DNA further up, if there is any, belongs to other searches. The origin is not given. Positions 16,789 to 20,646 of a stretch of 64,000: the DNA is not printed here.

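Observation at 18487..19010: Histidine-phosphatase (PGAM-like) domain inserted into the catalytic core of IleRS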

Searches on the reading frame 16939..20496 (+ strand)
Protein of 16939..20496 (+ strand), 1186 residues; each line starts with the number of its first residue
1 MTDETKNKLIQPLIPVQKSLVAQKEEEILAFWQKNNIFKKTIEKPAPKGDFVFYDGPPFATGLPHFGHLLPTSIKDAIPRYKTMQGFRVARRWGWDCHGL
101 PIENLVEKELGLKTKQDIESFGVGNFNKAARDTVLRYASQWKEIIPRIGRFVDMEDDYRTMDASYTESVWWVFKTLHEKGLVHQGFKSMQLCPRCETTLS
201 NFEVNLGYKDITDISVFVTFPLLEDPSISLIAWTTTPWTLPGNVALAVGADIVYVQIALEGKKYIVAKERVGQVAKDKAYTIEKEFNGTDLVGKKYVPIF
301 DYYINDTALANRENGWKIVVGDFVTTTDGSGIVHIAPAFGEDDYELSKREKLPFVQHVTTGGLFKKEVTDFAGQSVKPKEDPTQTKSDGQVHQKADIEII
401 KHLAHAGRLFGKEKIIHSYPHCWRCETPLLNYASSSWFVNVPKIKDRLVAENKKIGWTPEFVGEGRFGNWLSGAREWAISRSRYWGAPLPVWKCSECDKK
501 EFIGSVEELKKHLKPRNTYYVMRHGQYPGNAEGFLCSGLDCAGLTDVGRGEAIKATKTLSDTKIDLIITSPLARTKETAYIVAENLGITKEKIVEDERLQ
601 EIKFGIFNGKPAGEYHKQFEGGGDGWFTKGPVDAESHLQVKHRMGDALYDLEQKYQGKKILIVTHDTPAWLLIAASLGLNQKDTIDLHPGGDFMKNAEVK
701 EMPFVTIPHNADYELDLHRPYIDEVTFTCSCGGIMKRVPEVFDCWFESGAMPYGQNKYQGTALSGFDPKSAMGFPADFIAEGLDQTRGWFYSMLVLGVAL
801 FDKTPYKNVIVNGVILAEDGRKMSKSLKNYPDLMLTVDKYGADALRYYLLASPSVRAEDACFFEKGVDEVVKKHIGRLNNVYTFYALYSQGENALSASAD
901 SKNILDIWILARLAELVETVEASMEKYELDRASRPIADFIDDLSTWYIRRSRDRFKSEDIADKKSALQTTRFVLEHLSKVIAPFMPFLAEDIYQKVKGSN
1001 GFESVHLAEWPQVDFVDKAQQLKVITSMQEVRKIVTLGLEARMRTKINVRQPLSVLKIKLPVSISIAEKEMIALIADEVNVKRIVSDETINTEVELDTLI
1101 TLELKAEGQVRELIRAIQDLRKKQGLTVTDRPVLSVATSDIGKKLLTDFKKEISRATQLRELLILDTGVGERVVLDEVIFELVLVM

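Call 3: search_protein_families(library=pfam, proteins=[window:16939-20496:+], max_evalue=0.01)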
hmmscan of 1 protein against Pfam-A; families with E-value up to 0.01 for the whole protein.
window:16939-20496:+ (1186 aa): 6 families
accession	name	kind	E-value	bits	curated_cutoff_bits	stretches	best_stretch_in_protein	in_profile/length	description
PF00133.28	tRNA-synt_1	-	5.8e-127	424.3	22.7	2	28-512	2-266/414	tRNA synthetases class I (I, L, M and V)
PF08264.19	Anticodon_1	-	4.6e-32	111.4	25.1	1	906-1055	1-146/148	Anticodon-binding domain of tRNA ligase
PF00300.27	His_Phos_1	-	1.1e-31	110.4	21.7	1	520-687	2-169/194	Histidine phosphatase superfamily (branch 1)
PF09334.17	tRNA-synt_1g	-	7.6e-16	58.3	20.1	2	58-204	8-135/391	tRNA synthetases class I (M)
PF19302.4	DUF5915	-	3.8e-15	56.4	27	1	1068-1177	71-185/195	Domain of unknown function (DUF5915)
PF01406.26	tRNA-synt_1e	-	0.00098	19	27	1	798-851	230-282/301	tRNA synthetases class I (C) catalytic domain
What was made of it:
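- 18484..19080 (+): Nested histidine-phosphatase domain (residues 516-714), a full alpha/beta fold including the terminal helices and strand. Pfam His_Phos_1 covers residues 520-687, E=1.1e-31 (call 3).
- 19654..20469 (+): Anticodon-binding domain (residues 906-1055) and the DUF5915 C-terminal domain typical of type-2 IleRS (1068-1177). Pfam (call 3).
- On Histidine phosphatase superfamily, branch 1 (Pfam PF00300): 110.4 bits against a cutoff of 21.7, E=1.1e-31, residues 520-687 (call 3).
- On Isoleucyl-tRNA synthetase (TIGR00392), type 2: Pfam Anticodon_1 and DUF5915 (call 3).
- On Intein / selfish protein insertion: No such Pfam match (call 3).
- Checked: Pfam finds tRNA-synt_1 split in two, His_Phos_1 at residues 520-687 (E=1.1e-31, 110 bits against a cutoff of 21.7), Anticodon_1 and DUF5915 (call 3).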

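Call 4: search_protein_families(library=ncbifam, proteins=[window:16939-20496:+], max_evalue=0.01)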
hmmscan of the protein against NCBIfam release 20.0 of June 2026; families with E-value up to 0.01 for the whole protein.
window:16939-20496:+ (1186 aa): 33 families (the best 25 are shown)
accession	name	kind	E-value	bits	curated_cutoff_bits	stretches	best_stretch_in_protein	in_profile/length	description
TIGR00392.1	ileS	equivalog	3.3e-265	882.4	621.4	2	21-517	8-503/861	isoleucine--tRNA ligase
NF000258.1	MupB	exception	8.1e-229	762.2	1900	3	24-514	8-478/1033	mupirocin-resistant isoleucine--tRNA ligase MupB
NF000257.1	MupA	exception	1.1e-215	718.6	1900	2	24-511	8-471/1024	mupirocin-resistant isoleucine--tRNA ligase MupA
TIGR00422.1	valS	equivalog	1.1e-127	427.3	612.1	3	739-1115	448-815/863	valine--tRNA ligase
NF009687.0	PRK13208.1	equivalog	1e-111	374.5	738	3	732-1086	450-788/801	valine--tRNA ligase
NF004349.1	PRK05729.1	equivalog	1.7e-104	350.8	704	2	23-503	8-418/860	valine--tRNA ligase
NF040702.1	ileS_w_GNAT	exception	1.4e-95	321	1999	3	20-266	18-277/1100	isoleucine--tRNA ligase, N-acetyltransferase domain-containing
NF011492.0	PRK14900.1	equivalog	2.8e-73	247.3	1783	3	731-1049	445-764/1044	valine--tRNA ligase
NF000540.1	alt_ValS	exception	3.8e-56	190.6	900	3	739-1063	496-805/827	valine--tRNA ligase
NF008957.0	PRK12300.1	subfamily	2.1e-52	178.2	677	2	23-345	8-323/946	leucine--tRNA ligase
TIGR00395.1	leuS_arch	equivalog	6e-52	176.8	648.5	2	30-344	9-316/938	leucine--tRNA ligase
TIGR00396.1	leuS_bact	equivalog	5.8e-36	123.9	548.4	4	25-205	7-168/843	leucine--tRNA ligase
TIGR00398.1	metG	equivalog_domain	8.1e-27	94.1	336.35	2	806-999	312-504/530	methionine--tRNA ligase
NF005567.0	PRK07238.1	equivalog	1.8e-24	86.8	326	1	512-682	173-343/378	bifunctional RNase H/acid phosphatase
NF038349.1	dPGM_arch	equivalog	5.1e-20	72.2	225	1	522-685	4-157/194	2,3-diphosphoglycerate-dependent phosphoglycerate mutase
NF045917.1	PhserinePhPspA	equivalog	4.1e-13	49.5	350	1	520-680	5-165/211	phosphoserine phosphatase PspA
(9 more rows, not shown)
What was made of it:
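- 16939..20499 (+): Complete type-2 isoleucyl-tRNA synthetase gene with nested phosphatase (1186 aa). TIGR00392 scores 882 bits against a cutoff of 621 (call 4).
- On Cofactor-dependent phosphoglycerate mutase (dPGM): All PRK dPGM models are far below cutoff (call 4).
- On Isoleucyl-tRNA synthetase (TIGR00392), type 2: 882 bits against 621 (call 4).
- On Mupirocin-resistant IleRS (MupA/MupB) and GNAT-containing IleRS: MupB 762 and MupA 719 against 1900. ileS_w_GNAT 321 against 1999 (call 4).
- Checked: TIGR00392 ileS scores 882 bits against a cutoff of 621 (call 4).
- Tried and rejected: Phosphoglycerate mutase, CobC or PspA identity: rejected, because all curated models score below cutoff (call 4).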

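Call 42: predict_structure(alignment_id=A3)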
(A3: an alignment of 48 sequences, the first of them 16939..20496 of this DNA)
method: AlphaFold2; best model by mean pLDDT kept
length: 1186 residues; sequences in the alignment: 48
mean_pLDDT: 90.7   pTM: 0.84
mean pLDDT of the five models: 90.7, 90.4, 90.3, 89.2, 88.9
residues with pLDDT >= 90: 841; 70-90: 297; 50-70: 35; < 50: 13
segments of 3 or more residues with pLDDT < 50: 1-12
pLDDT, mean of each block of 10 residues (from residue 1): 39 73 97 97 95 85 87 96 96 90 90 91 94 89 93 92 94 97 95 91 83 93 96 95 96 96 96 90 95 95 88 93 92 95 94 95 94 89 58 88 95 90 88 95 97 96 92 93 94 96 95 94 94 88 93 92 95 96 95 96 91 81 69 89 96 96 96 95 84 90 94 94 95 96 92 85 77 92 89 96 96 92 82 93 97 93 95 96 90 71 92 97 97 97 93 88 92 97 98 92 96 90 89 91 90 90 68 89 89 90 90 90 83 91 90 87 86 90 89
secondary structure, 60 per line:
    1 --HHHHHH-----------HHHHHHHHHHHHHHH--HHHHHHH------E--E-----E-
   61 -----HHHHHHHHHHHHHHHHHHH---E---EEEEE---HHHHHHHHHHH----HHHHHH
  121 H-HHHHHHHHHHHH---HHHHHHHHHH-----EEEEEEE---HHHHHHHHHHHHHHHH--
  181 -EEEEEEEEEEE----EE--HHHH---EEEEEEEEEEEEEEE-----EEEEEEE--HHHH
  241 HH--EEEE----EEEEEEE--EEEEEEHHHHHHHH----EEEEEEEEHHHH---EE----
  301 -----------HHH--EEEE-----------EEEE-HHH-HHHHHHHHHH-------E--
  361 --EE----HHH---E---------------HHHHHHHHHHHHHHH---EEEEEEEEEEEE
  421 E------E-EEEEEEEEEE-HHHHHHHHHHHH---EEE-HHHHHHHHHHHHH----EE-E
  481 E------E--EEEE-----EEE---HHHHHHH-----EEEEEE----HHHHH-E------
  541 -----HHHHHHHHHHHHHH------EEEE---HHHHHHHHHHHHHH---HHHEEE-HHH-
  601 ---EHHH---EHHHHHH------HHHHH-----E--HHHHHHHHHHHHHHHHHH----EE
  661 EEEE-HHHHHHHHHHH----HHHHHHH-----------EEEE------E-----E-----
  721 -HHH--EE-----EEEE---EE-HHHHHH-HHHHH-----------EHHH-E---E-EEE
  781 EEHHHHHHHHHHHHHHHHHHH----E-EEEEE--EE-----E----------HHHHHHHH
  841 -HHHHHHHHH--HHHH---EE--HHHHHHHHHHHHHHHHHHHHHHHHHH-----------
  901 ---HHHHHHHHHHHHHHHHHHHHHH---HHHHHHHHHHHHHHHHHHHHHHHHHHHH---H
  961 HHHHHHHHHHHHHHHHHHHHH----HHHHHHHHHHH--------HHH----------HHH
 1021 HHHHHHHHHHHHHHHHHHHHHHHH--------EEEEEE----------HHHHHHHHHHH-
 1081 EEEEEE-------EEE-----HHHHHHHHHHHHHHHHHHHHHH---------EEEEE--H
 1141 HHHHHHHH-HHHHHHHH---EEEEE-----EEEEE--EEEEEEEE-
elements in order (helices of 4 or more, strands of 3 or more residues): H3-8 H20-34 H37-43 H66-84 E92-96 H100-110 H115-121 H123-134 H138-147 E153-159 H163-178 E182-192 H201-204 E208-222 E228-234 H237-242 E245-248 E253-259 E262-267 H268-275 E280-287 H288-291 E317-320 E332-335 H341-350 H391-405 E409-421 E430-439 H441-452 E456-458 H460-472 E491-494 E500-502 H506-512 E518-523 H528-532 H546-559 E566-569 H573-586 E593-595 H612-617 H624-628 H637-654 E659-664 H666-676 H681-687 E699-702 E734-737 H744-749 H751-755 E778-782 H783-801 E808-812 H833-840 H842-850 H853-856 H864-889 H904-925 H929-956 H960-981 H986-996 H1018-1044 E1053-1058 H1069-1079 E1081-1086 E1094-1096 H1102-1123 E1133-1137 H1140-1148 H1150-1157 E1161-1165 E1171-1175 E1178-1185
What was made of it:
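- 16939..20499 (+): AlphaFold pLDDT 90.7, pTM 0.84 (call 42).
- The full-length model has pLDDT 90.7 and pTM 0.84, with the insert blocks mostly at 88-96 apart from one loop (call 42). The linkers and the whole model have high confidence (pTM 0.84, call 42), which is compatible with a fixed orientation.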

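Call 47: fold_search(model_id=the predicted structure, library=pdb)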
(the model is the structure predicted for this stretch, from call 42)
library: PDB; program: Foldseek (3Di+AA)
matches with E <= 10: 904; with E <= 0.001: 476
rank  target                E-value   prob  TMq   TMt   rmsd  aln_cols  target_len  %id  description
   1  8c8v                  3.8e-84  1.00  0.73  0.84   5.0      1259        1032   31  Priestia megaterium mupirocin-resistant isoleucyl-tRNA synthetase 2 with a fully-resolved C-terminal tRNA-binding domain (released 2023-08-16)
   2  8c9d                  1.3e-83  1.00  0.73  0.84   4.8      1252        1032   31  Priestia megaterium W130Q mutant of type 2 isoleucyl-tRNA synthetase complexed with an isoleucyl-adenylate analogue (released 2023-08-16)
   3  8c8w                  1.4e-83  1.00  0.73  0.84   5.0      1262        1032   31  Priestia megaterium mupirocin hyper-resistant HIGH motif mutant of type 2 isoleucyl-tRNA synthetase complexed with an is (released 2023-08-16)
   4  8c8u                  5.0e-81  1.00  0.69  0.78   6.1      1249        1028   31  Priestia megaterium mupirocin-resistant isoleucyl-tRNA synthetase 2 complexed with mupirocin (released 2023-08-23)
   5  8wnd_A                1.3e-78  1.00  0.74  0.83   4.1      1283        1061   30  Crystal structure of Saccharomyces cerevisiae isoleucyl-tRNA synthetase in complex with tRNA(Ile) and isoleucine (released 2024-10-09)
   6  8z1p_A                3.7e-78  1.00  0.70  0.78   6.0      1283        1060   30  Crystal structure of Saccharomyces cerevisiae isoleucyl-tRNA synthetase in complex with a mimic tRNA(Met) and isoleuci (released 2024-12-18)
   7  7d5c                  2.1e-75  1.00  0.65  0.83   4.6      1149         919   32  IleRS in complex with a tRNA site inhibitor (released 2021-02-24)
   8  9wqt                  3.6e-75  1.00  0.66  0.84   4.5      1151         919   32  Crystal structure of Saccharomyces cerevisiae isoleucyl-tRNA synthetase in complex with reveromycin A and isoleucine (released 2026-04-08)
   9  8wnd_B                2.3e-73  1.00  0.71  0.90   3.9      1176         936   32  Crystal structure of Saccharomyces cerevisiae isoleucyl-tRNA synthetase in complex with tRNA(Ile) and isoleucine (released 2024-10-09)
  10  9wqs                  7.6e-73  1.00  0.65  0.83   4.7      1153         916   32  Crystal structure of Saccharomyces cerevisiae isoleucyl-tRNA synthetase in complex with reveromycin A and isoleucine (released 2026-04-08)
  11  6ldk                  6.0e-70  1.00  0.61  0.87   4.0      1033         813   32  Isoleucyl-tRNA synthetase from Candida albicans complexed with a isoleucyl-adenylate (released 2020-11-04)
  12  1ile                  1.7e-68  1.00  0.65  0.93   3.1      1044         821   34  ISOLEUCYL-TRNA SYNTHETASE (released 1999-04-13)
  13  8c9e                  1.9e-52  1.00  0.62  0.79   8.3      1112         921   22  Priestia megaterium mupirocin-sensitive isoleucyl-tRNA synthetase 1 complexed with an isoleucyl-adenylate analogue (released 2023-08-16)
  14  8c9f                  2.9e-52  1.00  0.63  0.80   7.6      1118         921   21  Priestia megaterium inactive HIGH motif mutant of type1 isoleucyl-tRNA synthetase complexed with an isoleucyl-adenylate  (released 2023-08-16)
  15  8wnj                  5.9e-47  1.00  0.59  0.75   8.4      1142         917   20  Crystal structure of H. pylori isoleucyl-tRNA synthetase (HpIleRS) in complex with Ile-AMP (released 2024-02-14)
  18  1qu2_A                1.7e-45  1.00  0.54  0.68  11.3      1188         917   21  INSIGHTS INTO EDITING FROM AN ILE-TRNA SYNTHETASE STRUCTURE WITH TRNA(ILE) AND MUPIROCIN (released 1999-08-31)
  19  1qu3_A                1.8e-44  1.00  0.56  0.73   8.2      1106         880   23  INSIGHTS INTO EDITING FROM AN ILE-TRNA SYNTHETASE STRUCTURE WITH TRNA(ILE) AND MUPIROCIN (released 1999-08-31)
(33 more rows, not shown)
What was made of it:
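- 16939..20499 (+): Foldseek top hits are type-2 IleRS 8c8v (TMt 0.84) and 1ile (TMt 0.93) (call 47).
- On Isoleucyl-tRNA synthetase (TIGR00392), type 2: Structural match to 8c8v and 1ile (call 47).
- Closest known: Type-2. Same: The scaffold, the motifs and the DUF5915 C-terminal domain match (calls 3, 4, 47).
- The scaffold matches type-2 IleRS structures (call 47).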

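Call 72: list_cluster_members(proteins=[window:16939-20496:+, P0171])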
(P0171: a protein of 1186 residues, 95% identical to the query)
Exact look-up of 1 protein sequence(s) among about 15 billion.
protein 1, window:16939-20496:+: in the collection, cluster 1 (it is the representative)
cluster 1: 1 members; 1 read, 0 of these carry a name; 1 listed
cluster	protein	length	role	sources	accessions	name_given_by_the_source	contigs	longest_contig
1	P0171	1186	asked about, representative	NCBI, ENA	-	-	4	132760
